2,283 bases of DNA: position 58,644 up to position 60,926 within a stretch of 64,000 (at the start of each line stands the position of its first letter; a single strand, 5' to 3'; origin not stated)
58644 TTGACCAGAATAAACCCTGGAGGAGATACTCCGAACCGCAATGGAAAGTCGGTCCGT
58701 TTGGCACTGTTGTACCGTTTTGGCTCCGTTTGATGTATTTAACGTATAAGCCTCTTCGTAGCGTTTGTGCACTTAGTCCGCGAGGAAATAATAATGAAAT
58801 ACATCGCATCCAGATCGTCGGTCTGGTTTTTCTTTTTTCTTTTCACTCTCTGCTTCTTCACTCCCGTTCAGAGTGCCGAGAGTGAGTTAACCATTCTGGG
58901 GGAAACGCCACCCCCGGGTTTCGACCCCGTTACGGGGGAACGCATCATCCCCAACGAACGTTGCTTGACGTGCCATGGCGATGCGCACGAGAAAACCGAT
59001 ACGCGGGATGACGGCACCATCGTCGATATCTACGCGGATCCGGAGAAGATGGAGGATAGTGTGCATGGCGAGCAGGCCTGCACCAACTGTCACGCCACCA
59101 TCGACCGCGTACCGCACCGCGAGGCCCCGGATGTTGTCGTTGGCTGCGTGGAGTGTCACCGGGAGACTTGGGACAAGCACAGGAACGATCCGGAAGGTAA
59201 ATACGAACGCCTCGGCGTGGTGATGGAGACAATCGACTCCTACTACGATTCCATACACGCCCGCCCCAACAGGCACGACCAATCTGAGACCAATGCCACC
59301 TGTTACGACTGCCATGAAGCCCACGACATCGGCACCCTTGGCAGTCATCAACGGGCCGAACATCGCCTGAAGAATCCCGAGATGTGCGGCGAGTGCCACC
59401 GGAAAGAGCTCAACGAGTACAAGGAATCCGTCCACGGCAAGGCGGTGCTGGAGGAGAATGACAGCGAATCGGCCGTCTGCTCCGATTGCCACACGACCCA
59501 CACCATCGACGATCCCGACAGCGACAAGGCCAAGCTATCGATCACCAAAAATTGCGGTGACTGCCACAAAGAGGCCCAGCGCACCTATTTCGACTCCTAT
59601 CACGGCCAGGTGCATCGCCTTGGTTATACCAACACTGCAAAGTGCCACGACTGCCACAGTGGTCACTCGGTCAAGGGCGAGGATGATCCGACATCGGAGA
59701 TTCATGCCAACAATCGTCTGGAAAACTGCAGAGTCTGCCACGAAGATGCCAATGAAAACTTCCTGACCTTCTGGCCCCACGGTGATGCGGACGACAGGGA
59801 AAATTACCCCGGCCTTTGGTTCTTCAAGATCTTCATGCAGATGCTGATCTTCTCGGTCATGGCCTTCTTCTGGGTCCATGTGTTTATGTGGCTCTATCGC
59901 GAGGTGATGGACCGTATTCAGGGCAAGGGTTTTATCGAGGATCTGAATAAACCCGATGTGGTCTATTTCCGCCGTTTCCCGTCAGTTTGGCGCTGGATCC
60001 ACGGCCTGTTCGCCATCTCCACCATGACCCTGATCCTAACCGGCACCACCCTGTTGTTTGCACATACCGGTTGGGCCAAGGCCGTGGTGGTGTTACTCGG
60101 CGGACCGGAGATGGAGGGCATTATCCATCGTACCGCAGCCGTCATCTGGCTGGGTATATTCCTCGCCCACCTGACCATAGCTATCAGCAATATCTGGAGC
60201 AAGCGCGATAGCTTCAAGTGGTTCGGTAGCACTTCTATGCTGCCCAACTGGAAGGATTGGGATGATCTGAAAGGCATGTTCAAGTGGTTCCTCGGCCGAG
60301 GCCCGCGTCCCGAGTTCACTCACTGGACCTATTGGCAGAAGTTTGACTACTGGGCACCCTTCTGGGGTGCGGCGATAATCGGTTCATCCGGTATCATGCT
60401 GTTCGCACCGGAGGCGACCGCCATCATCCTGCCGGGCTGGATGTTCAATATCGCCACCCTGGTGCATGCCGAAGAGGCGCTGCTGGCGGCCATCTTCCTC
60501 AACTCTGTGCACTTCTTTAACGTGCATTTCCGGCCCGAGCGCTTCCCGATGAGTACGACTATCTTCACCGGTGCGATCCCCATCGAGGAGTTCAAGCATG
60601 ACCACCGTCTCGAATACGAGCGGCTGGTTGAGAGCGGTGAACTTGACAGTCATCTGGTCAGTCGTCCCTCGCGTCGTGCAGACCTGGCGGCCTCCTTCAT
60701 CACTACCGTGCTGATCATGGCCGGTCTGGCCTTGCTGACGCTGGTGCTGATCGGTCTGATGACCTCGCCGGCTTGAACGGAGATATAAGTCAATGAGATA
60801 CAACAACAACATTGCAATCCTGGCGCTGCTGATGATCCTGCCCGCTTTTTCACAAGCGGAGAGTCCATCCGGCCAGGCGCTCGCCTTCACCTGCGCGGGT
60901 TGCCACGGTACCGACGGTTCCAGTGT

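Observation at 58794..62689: Nine-haem cytochrome c / b-type cytochrome fusion apparently co-operonic with fccAB: candidate membrane electron outlet for flavocytochrome c sulfide dehydrogenase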

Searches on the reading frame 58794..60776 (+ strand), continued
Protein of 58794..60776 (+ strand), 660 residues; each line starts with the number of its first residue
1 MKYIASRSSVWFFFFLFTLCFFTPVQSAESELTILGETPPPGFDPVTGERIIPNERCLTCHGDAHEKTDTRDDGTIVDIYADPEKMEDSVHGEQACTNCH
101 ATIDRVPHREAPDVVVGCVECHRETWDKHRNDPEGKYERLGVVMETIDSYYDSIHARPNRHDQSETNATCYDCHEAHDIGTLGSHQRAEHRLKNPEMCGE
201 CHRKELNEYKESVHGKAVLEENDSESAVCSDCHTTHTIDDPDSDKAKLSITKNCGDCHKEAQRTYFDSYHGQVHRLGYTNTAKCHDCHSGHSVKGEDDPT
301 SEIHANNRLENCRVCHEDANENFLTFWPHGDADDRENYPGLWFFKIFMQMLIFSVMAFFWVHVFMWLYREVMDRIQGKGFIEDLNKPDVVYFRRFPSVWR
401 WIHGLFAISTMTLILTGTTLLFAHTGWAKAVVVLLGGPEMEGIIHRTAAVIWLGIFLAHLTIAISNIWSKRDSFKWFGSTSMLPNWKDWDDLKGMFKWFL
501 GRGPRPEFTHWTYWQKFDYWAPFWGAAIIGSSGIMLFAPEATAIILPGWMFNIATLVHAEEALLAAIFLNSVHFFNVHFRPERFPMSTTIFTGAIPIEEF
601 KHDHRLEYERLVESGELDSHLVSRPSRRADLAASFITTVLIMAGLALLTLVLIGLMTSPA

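Call 59: search_protein_families(library=ncbifam, proteins=[L025:10350-12596:+, L025:9331-10332:+, L025:5878-7920:+, L003:6463-7752:-, L161:4149-4733:+], max_evalue=0.00001)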
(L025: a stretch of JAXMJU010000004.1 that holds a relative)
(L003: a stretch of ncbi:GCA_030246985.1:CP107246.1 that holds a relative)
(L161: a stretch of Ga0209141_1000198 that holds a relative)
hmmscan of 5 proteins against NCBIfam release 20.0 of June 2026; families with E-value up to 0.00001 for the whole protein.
L025:10350-12596:+ (748 aa): 2 families
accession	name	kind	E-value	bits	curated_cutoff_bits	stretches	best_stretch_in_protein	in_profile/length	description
TIGR03509.1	OMP_MtrB_PioB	subfamily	3.2e-142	475.3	240.05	1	49-747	2-662/662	MtrB/PioB family decaheme-associated outer membrane protein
NF041027.1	GSU2204_Se_pt_1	equivalog_domain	2.6e-09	36.4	350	1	231-589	199-560/580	GSU2204 family CXXCH-containing (seleno)protein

L025:9331-10332:+ (333 aa): 7 families
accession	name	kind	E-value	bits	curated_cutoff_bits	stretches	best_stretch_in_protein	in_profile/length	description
TIGR03508.1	decahem_SO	subfamily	1.5e-80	270.4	192.2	1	51-327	1-258/258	DmsE family decaheme c-type cytochrome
NF041028.1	decahem_GSU2203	exception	5.5e-67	226.2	325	1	39-327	23-305/317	GSU2203 family decaheme c-type cytochrome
TIGR01905.1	paired_CXXCH_1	subfamily_domain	2.1e-25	88.4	25.2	2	250-286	1-38/41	doubled CXXCH domain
NF008659.0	PRK11659.1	equivalog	2.3e-18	66.6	184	1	30-196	31-174/188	cytochrome c nitrite reductase pentaheme subunit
TIGR03146.1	cyt_nit_nrfB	equivalog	1e-15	58.3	166.6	1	48-193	7-145/145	cytochrome c nitrite reductase pentaheme subunit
NF045713.1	CxxCH_16_HmcA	equivalog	1e-06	27.6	400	1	84-286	66-254/541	sulfate respiration complex hexadecaheme cytochrome HmcA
TIGR03153.1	cytochr_NrfH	equivalog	2.3e-06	27.7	134.2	0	227-321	23-113/138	cytochrome c nitrite reductase small subunit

L025:5878-7920:+ (680 aa): 3 families
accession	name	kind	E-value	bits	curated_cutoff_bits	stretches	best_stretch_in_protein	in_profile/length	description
NF041028.1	decahem_GSU2203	exception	2.9e-07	30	325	0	194-318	102-211/317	GSU2203 family decaheme c-type cytochrome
TIGR04257.1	nanowire_3heme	domain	2.6e-06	27.5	40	0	280-319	24-63/75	c(7)-type cytochrome triheme domain-containing protein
TIGR01583.1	formate-DH-gamm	equivalog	4.9e-06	26.7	115.85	1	411-629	2-199/204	formate dehydrogenase subunit gamma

L003:6463-7752:- (429 aa): 26 families (the best 25 are shown)
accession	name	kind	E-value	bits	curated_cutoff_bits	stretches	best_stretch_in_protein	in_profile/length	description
TIGR01817.1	nifA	equivalog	6.9e-96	322.1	528.85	1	123-370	189-439/534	nif-specific transcriptional activator NifA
NF038308.1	RNA_repair_RtcR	equivalog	3e-88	297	650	1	126-382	176-445/530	RNA repair transcriptional activator RtcR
TIGR02915.1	PEP_resp_reg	equivalog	5.3e-88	295.8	502.6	1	116-424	125-437/445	PEP-CTERM-box response regulator transcription factor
TIGR01818.1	ntrC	equivalog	6.6e-86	288.9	558.6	1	128-376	132-384/463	nitrogen regulation protein NR(I)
NF008469.0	PRK11361.1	equivalog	3.7e-85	286.4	714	1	128-428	141-453/461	acetoacetate metabolism transcriptional regulator AtoC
NF003451.0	PRK05022.1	equivalog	5.7e-84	282.6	476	1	128-362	188-426/512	nitric oxide reductase transcriptional regulator NorR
TIGR02329.1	propionate_PrpR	equivalog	1.2e-83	281.6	499.2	1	123-427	205-525/526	propionate catabolism operon regulatory protein PrpR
NF011953.0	PRK15424.1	equivalog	2e-80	270.9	703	1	121-428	210-533/538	propionate catabolism operon regulatory protein PrpR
NF007689.0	PRK10365.1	equivalog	4.8e-80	269.5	760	1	127-426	136-439/441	sigma-54-dependent response regulator transcription factor ZraR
NF041552.1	TF_PrdR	equivalog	5.3e-80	269.4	795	1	126-427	264-574/577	sigma-54 dependent transcriptional regulator PrdR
NF041946.1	LuxO_transreg_Vib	equivalog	2.2e-76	257.5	800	1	125-379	128-386/463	quorum-sensing sigma-54 dependent transcriptional regulator LuxO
NF050807.1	TransRegFlbDCaul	equivalog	2.7e-74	250.7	750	1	129-371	117-365/454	sigma-54-dependent transcriptional regulator FlbD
NF011958.0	PRK15429.1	equivalog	3.5e-73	247.4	830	1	132-422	381-677/692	formate hydrogenlyase transcriptional activator FlhA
TIGR02974.1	phageshock_pspF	equivalog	9.6e-72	242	443.55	1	132-360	1-234/336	phage shock protein operon transcriptional activator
NF051870.1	NAssimRespRegNtrX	equivalog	1.7e-70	238.1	600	1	128-427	137-448/452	nitrogen assimilation response regulator NtrX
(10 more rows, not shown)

L161:4149-4733:+ (194 aa): 0 families

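Call 61: list_cluster_members(proteins=[P0121, P0123, P0124, P0126, P0127, P0131, P0137, P0147, P0158, P0161])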
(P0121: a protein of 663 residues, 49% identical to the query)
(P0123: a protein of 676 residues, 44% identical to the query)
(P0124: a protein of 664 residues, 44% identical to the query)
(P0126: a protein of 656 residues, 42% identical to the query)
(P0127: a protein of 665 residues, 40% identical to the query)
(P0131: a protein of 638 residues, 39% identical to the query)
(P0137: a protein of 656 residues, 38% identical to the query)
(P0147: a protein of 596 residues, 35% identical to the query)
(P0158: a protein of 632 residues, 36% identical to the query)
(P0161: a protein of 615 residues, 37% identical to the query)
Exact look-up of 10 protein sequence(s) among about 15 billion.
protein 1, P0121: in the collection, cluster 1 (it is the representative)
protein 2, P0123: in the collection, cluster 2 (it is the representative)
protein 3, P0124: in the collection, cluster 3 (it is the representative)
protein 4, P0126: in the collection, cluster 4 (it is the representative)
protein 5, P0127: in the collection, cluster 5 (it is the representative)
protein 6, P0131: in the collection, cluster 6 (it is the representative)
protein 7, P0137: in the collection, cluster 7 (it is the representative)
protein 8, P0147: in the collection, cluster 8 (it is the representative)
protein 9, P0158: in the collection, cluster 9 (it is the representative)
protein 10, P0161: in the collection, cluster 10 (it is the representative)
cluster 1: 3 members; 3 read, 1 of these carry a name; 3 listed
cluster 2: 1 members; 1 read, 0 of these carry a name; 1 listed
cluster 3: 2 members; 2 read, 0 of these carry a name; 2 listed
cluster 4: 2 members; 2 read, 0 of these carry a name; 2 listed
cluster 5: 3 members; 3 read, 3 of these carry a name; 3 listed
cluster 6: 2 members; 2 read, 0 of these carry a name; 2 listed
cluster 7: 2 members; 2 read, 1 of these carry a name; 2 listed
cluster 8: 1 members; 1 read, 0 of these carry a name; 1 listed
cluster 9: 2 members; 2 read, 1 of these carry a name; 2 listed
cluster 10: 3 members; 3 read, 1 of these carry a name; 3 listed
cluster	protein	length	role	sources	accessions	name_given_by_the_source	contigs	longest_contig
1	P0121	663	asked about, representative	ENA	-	-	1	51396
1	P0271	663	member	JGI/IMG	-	cytochrome b subunit of formate dehydrogenase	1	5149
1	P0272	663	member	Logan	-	-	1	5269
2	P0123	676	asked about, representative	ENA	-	-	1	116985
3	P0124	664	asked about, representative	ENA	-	-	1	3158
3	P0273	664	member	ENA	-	-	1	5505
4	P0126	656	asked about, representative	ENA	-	-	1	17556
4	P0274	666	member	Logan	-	-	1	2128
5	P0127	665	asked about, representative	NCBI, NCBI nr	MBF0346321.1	MAG: cytochrome b/b6 domain-containing protein [Magnetococcales bacterium] | cytochrome b/b6 domain-containing protein [Magnetococcales bacterium]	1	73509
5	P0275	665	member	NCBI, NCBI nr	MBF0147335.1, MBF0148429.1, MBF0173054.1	MAG: cytochrome b/b6 domain-containing protein [Magnetococcales bacterium] | cytochrome b/b6 domain-containing protein [Magnetococcales bacterium]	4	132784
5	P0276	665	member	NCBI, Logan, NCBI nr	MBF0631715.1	MAG: cytochrome b/b6 domain-containing protein [Magnetococcales bacterium] | cytochrome b/b6 domain-containing protein [Magnetococcales bacterium]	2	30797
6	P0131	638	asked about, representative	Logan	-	-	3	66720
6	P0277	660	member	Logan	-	-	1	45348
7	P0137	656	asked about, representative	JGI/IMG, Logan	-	cytochrome b subunit of formate dehydrogenase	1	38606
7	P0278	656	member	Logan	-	-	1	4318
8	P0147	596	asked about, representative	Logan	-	-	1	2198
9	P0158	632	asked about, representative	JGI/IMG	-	cytochrome b subunit of formate dehydrogenase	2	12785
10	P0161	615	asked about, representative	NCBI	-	-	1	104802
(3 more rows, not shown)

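Call 79: search_solved_structures(query=L003:4864-6138:-, max_evalue=0.00001)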
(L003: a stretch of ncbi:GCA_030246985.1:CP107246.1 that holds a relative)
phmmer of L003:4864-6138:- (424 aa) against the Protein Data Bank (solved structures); distinct sequences matched with E-value up to 0.00001: 19.
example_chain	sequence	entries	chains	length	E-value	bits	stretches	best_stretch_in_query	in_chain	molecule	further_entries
3sz0_A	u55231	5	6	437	1.5e-160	537.7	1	2-423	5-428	Sulfide-quinone reductase, putative | Sulfide-quinone reductase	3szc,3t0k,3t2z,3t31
3sy4_A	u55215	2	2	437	4.2e-160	536.2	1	2-423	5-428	Sulfide-quinone reductase, putative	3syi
3kpk_A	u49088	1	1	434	9.7e-160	535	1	1-423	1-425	Sulfide-quinone reductase, putative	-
3t2y_A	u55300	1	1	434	1.2e-159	534.7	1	1-423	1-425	Sulfide-quinone reductase, putative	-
3sx6_A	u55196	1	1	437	3e-159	533.4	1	2-423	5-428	Sulfide-quinone reductase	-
3sxi_A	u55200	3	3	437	3e-159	533.4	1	2-423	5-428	Sulfide-quinone reductase, putative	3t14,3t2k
3szf_A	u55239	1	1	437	3.8e-159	533.1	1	2-423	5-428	Sulfide-quinone reductase, putative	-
3szw_A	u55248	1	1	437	3.9e-159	533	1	2-423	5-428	Sulfide-quinone reductase, putative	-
3hyv_A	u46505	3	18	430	1.4e-111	376.3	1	2-416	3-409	Sulfide-quinone reductase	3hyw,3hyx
3h8i_A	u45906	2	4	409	5.4e-15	58.1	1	1-363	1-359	NADH oxidase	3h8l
8dhk_A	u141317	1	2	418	2.9e-11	45.8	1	3-311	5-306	Sulfide:quinone oxidoreductase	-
6mp5_A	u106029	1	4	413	9.9e-11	44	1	3-311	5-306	Sulfide:quinone oxidoreductase, mitochondrial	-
6mo6_A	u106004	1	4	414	1e-10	44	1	3-311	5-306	Sulfide:quinone oxidoreductase, mitochondrial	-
6oi5_A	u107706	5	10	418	1e-10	43.9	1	3-311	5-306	Sulfide:quinone oxidoreductase, mitochondrial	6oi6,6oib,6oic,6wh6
5kmq_A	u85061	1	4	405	9.2e-09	37.5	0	4-109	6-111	FAD-dependent pyridine nucleotide-disulfide oxidoreductase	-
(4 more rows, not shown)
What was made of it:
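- Closest known: Sulfide:quinone oxidoreductase. Different: SQR coexists with the module in L003 (call 79).
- In L003 a type I SQR lies on the other side of that regulator (call 79). SQR coexists in one locus (call 79), so the need for a second route to quinone is unclear.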

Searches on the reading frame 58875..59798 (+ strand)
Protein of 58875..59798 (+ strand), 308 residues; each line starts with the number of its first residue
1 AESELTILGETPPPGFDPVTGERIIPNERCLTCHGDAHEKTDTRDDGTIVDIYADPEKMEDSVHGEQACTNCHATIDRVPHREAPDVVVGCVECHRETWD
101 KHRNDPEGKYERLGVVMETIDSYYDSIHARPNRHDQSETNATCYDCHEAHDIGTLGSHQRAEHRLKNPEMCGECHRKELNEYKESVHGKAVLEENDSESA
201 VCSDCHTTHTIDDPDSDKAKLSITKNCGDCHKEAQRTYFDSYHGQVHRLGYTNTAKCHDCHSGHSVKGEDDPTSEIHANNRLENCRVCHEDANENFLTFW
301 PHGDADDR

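Call 70: predict_structure(alignment_id=A3)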
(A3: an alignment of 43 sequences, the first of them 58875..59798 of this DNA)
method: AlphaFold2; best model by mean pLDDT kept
length: 308 residues; sequences in the alignment: 43
mean_pLDDT: 89.0   pTM: 0.81
mean pLDDT of the five models: 89.0, 87.9, 87.9, 85.4, 83.7
residues with pLDDT >= 90: 191; 70-90: 106; 50-70: 9; < 50: 2
segments of 3 or more residues with pLDDT < 50: none
pLDDT, mean of each block of 10 residues (from residue 1): 70 79 88 93 87 92 89 85 78 92 93 93 92 91 88 88 94 96 98 97 88 86 91 91 91 91 94 95 93 87 64
secondary structure, 60 per line:
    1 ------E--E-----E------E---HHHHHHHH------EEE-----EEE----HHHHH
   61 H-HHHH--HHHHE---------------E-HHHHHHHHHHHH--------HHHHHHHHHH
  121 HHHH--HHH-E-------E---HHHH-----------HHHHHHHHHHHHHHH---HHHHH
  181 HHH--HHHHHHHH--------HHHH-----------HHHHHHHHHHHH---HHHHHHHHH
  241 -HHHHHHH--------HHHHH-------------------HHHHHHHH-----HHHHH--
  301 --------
elements in order: H27-34 E41-43 E49-51 H56-61 H63-66 H69-72 H91-102 H111-124 H143-146 H158-172 H176-183 H186-193 H202-205 H217-228 H232-240 H242-248 H257-261 H281-288 H294-298
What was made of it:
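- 58875..59798 (+): Periplasmic nine-haem c-type cytochrome domain (aa 28-335). AlphaFold model of this domain has pLDDT 89 (call 70).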

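Call 72: fold_search(model_id=the predicted structure, library=pdb)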
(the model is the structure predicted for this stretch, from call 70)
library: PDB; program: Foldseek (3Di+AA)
matches with E <= 10: 5; with E <= 0.001: 0
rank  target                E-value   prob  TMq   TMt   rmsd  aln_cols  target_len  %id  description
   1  6t5e                  1.6e-02  1.00  0.38  0.28   6.2       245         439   17  Hydroxylamine Oxidoreductase from Brocadia fulgida (released 2020-11-18)
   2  4n4m                  2.0e-01  0.91  0.37  0.25   7.0       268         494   19  Kuenenia stuttgartiensis hydroxylamine oxidoreductase soaked in phenyl hydrazine (released 2013-12-11)
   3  4n4j                  2.2e-01  0.91  0.38  0.25   6.8       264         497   18  Kuenenia stuttgartiensis hydroxylamine oxidoreductase (released 2013-12-11)
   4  4n4n_E                3.4e-01  0.75  0.36  0.23  12.7       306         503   17  Nitrosomonas europea HAO (released 2013-12-11)
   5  6xt5_B                5.6e+00  0.04  0.10  0.08  13.4       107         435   15  Jack bean asparaginyl endopeptidase (released 2020-11-11)
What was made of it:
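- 58875..59798 (+): Fold matches are weak and only to the haem cores of HAO-type enzymes (call 72).
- Tried and rejected: Only weak matches to the haem cores of HAO-type enzymes, TM-score about 0.38 (call 72).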
